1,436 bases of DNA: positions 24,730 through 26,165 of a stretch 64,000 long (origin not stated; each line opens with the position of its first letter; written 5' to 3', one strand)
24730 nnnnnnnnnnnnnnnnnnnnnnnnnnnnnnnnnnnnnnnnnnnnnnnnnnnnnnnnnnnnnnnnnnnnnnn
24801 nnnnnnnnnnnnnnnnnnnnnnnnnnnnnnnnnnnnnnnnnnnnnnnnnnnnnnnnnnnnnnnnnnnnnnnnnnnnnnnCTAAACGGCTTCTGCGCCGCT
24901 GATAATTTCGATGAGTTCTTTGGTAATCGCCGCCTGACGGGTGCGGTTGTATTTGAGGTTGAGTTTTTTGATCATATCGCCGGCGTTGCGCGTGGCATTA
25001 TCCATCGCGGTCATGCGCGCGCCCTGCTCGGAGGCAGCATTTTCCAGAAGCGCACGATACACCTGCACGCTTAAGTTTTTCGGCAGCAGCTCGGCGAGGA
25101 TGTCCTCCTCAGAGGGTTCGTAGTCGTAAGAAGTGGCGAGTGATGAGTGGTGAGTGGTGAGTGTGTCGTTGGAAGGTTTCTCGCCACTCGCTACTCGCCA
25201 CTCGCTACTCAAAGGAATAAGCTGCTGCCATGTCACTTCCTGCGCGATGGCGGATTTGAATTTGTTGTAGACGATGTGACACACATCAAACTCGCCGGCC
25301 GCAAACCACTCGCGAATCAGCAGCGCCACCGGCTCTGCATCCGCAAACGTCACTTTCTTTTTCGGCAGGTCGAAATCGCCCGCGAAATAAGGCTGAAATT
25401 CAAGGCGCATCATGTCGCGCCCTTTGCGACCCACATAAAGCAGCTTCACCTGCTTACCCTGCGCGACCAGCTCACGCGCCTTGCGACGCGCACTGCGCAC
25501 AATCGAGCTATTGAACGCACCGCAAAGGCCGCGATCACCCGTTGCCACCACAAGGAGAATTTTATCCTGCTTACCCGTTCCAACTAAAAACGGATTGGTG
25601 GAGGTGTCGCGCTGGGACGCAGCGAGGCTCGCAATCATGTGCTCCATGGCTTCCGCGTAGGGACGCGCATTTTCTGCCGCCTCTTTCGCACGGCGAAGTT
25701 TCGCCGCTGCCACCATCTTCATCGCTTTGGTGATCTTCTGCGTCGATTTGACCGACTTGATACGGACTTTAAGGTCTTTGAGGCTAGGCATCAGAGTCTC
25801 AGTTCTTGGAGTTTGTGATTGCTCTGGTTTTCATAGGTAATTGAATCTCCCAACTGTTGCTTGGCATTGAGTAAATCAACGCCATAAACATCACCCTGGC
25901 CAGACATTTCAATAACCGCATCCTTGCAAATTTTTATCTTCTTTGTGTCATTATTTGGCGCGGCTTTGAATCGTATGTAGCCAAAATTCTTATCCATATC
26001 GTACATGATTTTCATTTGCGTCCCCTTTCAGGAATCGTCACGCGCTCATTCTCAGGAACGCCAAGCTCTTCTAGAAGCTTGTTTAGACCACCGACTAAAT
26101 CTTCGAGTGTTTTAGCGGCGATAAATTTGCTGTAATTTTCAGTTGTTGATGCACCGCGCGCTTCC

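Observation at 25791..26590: Low-GC two-gene cassette wedged between atpA and atpG inside the F1 ATP synthase operon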

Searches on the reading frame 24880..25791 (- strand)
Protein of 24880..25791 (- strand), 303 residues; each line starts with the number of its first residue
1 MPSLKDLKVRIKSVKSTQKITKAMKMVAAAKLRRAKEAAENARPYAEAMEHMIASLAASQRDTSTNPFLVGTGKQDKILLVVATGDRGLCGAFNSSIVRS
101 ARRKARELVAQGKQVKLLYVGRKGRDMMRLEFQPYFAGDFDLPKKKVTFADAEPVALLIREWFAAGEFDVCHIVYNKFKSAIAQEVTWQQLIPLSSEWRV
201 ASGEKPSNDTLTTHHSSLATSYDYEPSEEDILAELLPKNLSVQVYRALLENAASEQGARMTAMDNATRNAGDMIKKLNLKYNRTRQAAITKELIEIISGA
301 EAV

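Call 13: find_related_loci(query=window:24880-25791:-, collection=genome_contigs, flank=4000)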
Query window:24880-25791:- (303 aa) in genome_contigs; peptide patterns used: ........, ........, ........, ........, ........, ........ (x = any residue, [..] = any of these).
600 stretches matched a pattern (row limit reached: there are more); 597 encode a relative of the query (tblastn E <= 1e-3); the best 80 are kept; 80 distinct loci.
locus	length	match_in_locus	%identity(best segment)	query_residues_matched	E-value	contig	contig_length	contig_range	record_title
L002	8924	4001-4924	90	1-303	0e+0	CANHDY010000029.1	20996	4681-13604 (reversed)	MAG: Rickettsiales bacterium isolate RE-15aug16-6 genome assembly, contig: RE-15aug16-6.fna-C29, whole genome shotgun se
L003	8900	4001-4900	66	1-303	2e-128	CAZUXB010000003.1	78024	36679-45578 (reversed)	MAG TPA_asm: uncultured Rickettsiales bacterium isolate SRP278252_co2_161 genome assembly, contig: NODE_468_length_78024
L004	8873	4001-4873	69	1-303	6e-127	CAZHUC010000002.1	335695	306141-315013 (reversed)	MAG TPA_asm: uncultured Rickettsiales bacterium isolate SRP329715_co2_387 genome assembly, contig: NODE_37_length_335695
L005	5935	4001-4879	65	1-303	2e-122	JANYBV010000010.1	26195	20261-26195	MAG: Alphaproteobacteria bacterium isolate 336R_metabinner_1_sub 336R_k141_1097301, whole genome shotgun sequence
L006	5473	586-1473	67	1-303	5e-120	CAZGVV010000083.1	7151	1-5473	MAG TPA_asm: uncultured Rickettsiales bacterium isolate SRP170004_co1_620 genome assembly, contig: NODE_17051_length_715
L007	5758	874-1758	61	1-303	8e-114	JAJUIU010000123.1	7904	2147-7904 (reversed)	MAG: Rhodospirillaceae bacterium isolate bin98 k141_434592_length_7904_cov_24.0000, whole genome shotgun sequence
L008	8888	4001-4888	62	1-303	3e-113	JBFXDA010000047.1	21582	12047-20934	MAG: Reyranellaceae bacterium isolate CA_2019_TPBS_82 NODE_11285_length_21582_cov_7.939128_TPBS, whole genome shotgun se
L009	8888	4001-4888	60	1-303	2e-113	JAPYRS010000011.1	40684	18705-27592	MAG: Alphaproteobacteria bacterium isolate PW3.metabat2.2 PW3_1411_length_40684_cov_7.787836, whole genome shotgun seque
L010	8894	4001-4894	62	1-303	2e-112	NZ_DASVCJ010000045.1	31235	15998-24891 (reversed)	MAG: Ferrovibrio sp. isolate SMAG_U2003 k141_1234069, whole genome shotgun sequence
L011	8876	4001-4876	60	1-303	6e-112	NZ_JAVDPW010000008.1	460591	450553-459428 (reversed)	Inquilinus ginsengisoli strain 584 Ga0365416_08, whole genome shotgun sequence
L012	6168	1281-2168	60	1-303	1e-109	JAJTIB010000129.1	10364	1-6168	MAG: Rickettsiales bacterium isolate CoA8_M105.1 k141_3861447, whole genome shotgun sequence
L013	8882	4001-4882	64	1-303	1e-108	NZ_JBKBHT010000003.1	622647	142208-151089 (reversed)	MAG: Ferrovibrio sp. isolate 21H_026.bin.44 NODE_15_length_622647_cov_19.169228, whole genome shotgun sequence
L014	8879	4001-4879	58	1-303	1e-107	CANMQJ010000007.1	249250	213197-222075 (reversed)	uncultured Rhodobacteraceae bacterium isolate 3-2031-G.fasta genome assembly, contig: NODE_7, whole genome shotgun seque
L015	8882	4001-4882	58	1-303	1e-106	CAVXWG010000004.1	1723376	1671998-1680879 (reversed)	MAG: uncultured Alphaproteobacteria bacterium isolate MFD06714.bin.2.137 genome assembly, contig: contig_18635, whole ge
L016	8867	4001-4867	58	1-303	2e-106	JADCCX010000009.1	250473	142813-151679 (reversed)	MAG: Methylocystis sp. isolate M112S1SP1A33QC M112S1_9, whole genome shotgun sequence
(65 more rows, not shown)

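Call 26: search_protein_families(library=pfam, proteins=[L002:3365-3616:+, L003:3494-3757:+, L002:3629-3862:+, L003:3768-4001:+, L012:407-1270:+], max_evalue=0.1)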
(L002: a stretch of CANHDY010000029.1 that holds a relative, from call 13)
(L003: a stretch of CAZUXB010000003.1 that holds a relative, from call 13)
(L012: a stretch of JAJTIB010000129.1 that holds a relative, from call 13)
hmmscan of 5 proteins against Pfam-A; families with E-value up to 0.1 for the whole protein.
L002:3365-3616:+ (83 aa): 2 families
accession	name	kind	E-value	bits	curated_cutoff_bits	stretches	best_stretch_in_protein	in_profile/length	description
PF14076.12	DUF4258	-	1.1e-06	29.2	25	1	7-79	3-70/71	Domain of unknown function (DUF4258)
PF23112.1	PUB62-63_C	-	0.058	13.5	27.1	0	66-79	31-44/59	U-box protein 62/63 C-terminal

L003:3494-3757:+ (87 aa): 1 family
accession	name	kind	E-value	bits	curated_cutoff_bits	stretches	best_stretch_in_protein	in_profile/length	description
PF14076.12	DUF4258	-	5.2e-05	23.9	25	1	11-83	3-70/71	Domain of unknown function (DUF4258)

L002:3629-3862:+ (77 aa): 2 families
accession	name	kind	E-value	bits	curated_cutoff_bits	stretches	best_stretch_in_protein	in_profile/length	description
PF10049.14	DUF2283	-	5.2e-12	46.2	23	1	3-51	2-48/49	Protein of unknown function (DUF2283)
PF18586.7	zf-CCCH_7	-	0.09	13.6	25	0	22-66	15-59/90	Chromatin remodeling factor Mit1 C-terminal Zn finger 1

L003:3768-4001:+ (77 aa): 1 family
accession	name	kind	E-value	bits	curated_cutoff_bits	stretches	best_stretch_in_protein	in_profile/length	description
PF10049.14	DUF2283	-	5.8e-13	49.2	23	1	3-51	2-48/49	Protein of unknown function (DUF2283)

L012:407-1270:+ (287 aa): 1 family
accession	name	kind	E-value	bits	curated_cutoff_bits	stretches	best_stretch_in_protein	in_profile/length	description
PF11020.14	DUF2610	-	1.6e-26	92.4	21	1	1-81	1-80/81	Domain of unknown function (DUF2610)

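Call 53: find_encoding_contigs(protein=window:24880-25791:-, flank=3000, max_places=10)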
Protein window:24880-25791:- (303 aa): no gene with exactly this product is on record in the collection.

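Call 64: search_solved_structures(query=A6, max_evalue=10)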
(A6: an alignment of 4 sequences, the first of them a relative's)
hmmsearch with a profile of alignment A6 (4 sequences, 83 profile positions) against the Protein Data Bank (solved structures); distinct sequences matched with E-value up to 10: 1.
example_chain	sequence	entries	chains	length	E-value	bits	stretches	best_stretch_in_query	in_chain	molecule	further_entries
4qpv_A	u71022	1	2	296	0.057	16.9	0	5-55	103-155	Uncharacterized protein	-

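Call 79: search_protein_families(library=phrogs, proteins=[L012:407-1270:+], max_evalue=0.1)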
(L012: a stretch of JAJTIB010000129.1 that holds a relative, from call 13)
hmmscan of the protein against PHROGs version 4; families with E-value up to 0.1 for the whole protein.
L012:407-1270:+ (287 aa): 0 families

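Call 94: find_related_loci(query=A6, collection=viral_contigs, flank=2000)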
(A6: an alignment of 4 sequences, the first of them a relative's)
Query A6 (83 aa) in viral_contigs; peptide patterns used: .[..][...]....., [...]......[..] (x = any residue, [..] = any of these).
4 stretches matched a pattern, but none encodes a relative of the query by tblastn (E <= 1e-3).

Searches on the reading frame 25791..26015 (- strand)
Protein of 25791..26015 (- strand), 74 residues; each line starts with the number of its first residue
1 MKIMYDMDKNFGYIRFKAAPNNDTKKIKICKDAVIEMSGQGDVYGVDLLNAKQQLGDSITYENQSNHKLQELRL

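Call 4: search_protein_families(library=pfam, proteins=[window:25791-26015:-], max_evalue=1)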
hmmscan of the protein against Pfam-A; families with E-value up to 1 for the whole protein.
window:25791-26015:- (74 aa): 1 family
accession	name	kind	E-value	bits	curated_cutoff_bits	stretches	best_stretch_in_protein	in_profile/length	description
PF10049.14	DUF2283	-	0.00066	20.2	23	1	2-52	1-49/49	Protein of unknown function (DUF2283)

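Call 5: search_protein_families(library=ncbifam, proteins=[window:25791-26015:-], max_evalue=1)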
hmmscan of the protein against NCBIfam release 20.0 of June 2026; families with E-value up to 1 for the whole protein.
window:25791-26015:- (74 aa): 0 families

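Call 6: search_protein_families(library=padloc, proteins=[window:25791-26015:-], max_evalue=1)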
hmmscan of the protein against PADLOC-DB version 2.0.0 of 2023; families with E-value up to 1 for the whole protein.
window:25791-26015:- (74 aa): 0 families

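Call 9: find_homologous_proteins(query=window:25791-26015:-, max_evalue=0.01)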
Query window:25791-26015:- (74 aa): 1 proteins with E <= 0.01 among 1 candidates.
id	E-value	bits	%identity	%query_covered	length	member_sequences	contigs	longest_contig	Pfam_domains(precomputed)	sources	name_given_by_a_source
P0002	4.0e-42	158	100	100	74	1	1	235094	-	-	-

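Call 39: search_solved_structures(query=A2, max_evalue=1)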
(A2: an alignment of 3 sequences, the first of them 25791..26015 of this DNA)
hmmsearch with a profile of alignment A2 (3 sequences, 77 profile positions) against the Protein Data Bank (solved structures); distinct sequences matched with E-value up to 1: 1.
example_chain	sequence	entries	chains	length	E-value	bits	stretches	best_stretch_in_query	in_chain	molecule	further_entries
3c9g_A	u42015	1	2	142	0.96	12.8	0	18-45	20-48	UPF0200/UPF0201 protein AF_1395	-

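Call 54: find_encoding_contigs(protein=P0002, flank=3000, max_places=10)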
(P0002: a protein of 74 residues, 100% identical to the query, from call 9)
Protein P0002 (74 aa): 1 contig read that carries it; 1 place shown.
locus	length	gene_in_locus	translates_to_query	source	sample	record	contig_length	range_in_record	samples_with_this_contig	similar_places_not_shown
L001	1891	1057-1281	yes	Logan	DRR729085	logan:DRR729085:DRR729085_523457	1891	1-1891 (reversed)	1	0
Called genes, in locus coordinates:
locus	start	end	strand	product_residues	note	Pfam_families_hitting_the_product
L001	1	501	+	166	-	?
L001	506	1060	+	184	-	-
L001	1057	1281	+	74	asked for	-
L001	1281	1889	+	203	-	?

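Call 63: search_solved_structures(query=A5, max_evalue=10)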
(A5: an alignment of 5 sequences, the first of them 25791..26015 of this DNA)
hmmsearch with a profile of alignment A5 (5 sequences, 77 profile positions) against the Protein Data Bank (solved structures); distinct sequences matched with E-value up to 10: 2.
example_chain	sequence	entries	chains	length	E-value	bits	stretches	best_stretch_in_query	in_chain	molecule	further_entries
3bu2_A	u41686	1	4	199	0.52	13.5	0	24-54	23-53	Putative tRNA-binding protein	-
4ruq_A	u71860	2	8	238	4.3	10.6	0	34-47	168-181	Fish-egg lectin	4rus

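Call 79: search_protein_families(library=phrogs, proteins=[window:25791-26015:-], max_evalue=0.1)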
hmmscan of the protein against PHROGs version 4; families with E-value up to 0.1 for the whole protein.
window:25791-26015:- (74 aa): 1 family
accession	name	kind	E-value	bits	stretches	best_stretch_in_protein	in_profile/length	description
phrog_13180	-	unknown function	0.081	13.9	0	23-43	4-26/58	-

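Call 93: search_dna_similar(query=window:25791-26015:-, collection=plasmids, mode=protein, max_evalue=0.01, max_rows=15)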
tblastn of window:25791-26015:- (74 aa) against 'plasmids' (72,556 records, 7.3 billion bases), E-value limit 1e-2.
No match.

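Call 95: find_related_loci(query=A5, collection=viral_contigs, flank=2000)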
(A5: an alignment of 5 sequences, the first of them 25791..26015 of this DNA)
Query A5 (74 aa) in viral_contigs; peptide patterns used: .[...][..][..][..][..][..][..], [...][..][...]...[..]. (x = any residue, [..] = any of these).
107 stretches matched a pattern, but none encodes a relative of the query by tblastn (E <= 1e-3).
